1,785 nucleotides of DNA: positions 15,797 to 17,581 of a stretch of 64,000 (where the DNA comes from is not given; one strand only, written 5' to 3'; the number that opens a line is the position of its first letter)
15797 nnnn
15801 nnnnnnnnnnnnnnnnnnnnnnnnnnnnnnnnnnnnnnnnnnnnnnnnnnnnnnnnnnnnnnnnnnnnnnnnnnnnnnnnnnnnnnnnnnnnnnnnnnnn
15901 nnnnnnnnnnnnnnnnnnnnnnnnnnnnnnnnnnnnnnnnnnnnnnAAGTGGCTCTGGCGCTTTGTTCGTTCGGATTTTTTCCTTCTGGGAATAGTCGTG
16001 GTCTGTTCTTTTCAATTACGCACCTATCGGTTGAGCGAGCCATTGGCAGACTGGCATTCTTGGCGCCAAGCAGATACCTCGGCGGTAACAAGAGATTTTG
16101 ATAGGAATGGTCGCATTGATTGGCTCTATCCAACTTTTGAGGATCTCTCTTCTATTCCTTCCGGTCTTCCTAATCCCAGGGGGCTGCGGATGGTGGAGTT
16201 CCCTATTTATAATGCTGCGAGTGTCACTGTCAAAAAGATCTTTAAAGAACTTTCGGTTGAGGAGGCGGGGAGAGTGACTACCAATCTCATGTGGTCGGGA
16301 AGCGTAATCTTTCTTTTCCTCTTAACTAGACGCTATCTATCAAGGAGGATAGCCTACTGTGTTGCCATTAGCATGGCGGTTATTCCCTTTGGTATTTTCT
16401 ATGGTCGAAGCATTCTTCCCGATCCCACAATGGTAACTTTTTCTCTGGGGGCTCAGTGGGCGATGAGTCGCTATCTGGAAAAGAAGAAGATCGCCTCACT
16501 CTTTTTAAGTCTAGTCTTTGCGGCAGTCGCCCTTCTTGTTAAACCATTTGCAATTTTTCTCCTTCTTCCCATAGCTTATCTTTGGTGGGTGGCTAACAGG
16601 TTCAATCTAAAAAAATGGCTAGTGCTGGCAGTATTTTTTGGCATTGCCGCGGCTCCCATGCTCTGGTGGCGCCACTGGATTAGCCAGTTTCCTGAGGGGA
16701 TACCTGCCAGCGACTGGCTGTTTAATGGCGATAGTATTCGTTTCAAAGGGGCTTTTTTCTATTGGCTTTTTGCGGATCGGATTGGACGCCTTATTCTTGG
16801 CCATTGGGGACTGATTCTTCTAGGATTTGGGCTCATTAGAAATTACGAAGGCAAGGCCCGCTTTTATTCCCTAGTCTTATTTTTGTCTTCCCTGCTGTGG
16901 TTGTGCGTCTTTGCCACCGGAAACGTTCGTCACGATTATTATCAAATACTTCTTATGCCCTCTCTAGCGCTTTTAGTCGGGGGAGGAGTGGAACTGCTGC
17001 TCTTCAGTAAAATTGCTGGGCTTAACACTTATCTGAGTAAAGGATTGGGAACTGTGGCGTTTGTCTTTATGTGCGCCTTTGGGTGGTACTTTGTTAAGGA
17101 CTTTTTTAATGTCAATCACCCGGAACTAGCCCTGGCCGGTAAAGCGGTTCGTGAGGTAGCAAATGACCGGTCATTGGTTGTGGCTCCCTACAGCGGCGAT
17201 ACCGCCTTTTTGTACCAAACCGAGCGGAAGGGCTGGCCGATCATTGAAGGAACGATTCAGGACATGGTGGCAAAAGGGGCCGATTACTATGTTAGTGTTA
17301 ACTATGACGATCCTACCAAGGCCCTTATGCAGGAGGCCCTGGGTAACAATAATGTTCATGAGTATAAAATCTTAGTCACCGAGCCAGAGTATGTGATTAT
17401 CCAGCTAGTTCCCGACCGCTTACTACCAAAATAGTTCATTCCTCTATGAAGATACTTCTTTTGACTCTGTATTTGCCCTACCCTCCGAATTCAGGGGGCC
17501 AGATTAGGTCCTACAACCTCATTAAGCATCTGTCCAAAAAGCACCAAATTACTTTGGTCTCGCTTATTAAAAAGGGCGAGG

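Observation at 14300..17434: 1045-aa fusion of an O-antigen-ligase/polymerase-like domain with a PMT_2-type GT-C domain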

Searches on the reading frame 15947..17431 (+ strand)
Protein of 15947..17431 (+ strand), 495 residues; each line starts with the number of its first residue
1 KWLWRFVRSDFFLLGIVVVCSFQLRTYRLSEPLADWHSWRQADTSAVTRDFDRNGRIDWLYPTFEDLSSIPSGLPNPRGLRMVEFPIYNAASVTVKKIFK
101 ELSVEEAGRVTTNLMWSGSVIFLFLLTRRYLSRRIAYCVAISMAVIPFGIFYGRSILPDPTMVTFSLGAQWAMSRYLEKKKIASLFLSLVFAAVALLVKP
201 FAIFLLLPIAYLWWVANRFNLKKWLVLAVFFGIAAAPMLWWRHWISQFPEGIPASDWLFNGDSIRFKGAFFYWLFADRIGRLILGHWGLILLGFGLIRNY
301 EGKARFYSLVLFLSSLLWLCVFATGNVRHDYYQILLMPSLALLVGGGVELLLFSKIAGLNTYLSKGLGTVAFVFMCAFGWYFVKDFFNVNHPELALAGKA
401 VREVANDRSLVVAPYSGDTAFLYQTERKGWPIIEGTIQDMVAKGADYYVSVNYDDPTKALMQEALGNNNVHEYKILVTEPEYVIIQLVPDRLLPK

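Call 50: search_solved_structures(query=A3, max_evalue=10, show_alignments=5)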
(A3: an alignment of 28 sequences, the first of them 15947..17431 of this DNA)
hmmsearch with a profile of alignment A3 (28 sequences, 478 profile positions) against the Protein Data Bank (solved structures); distinct sequences matched with E-value up to 10: 0.
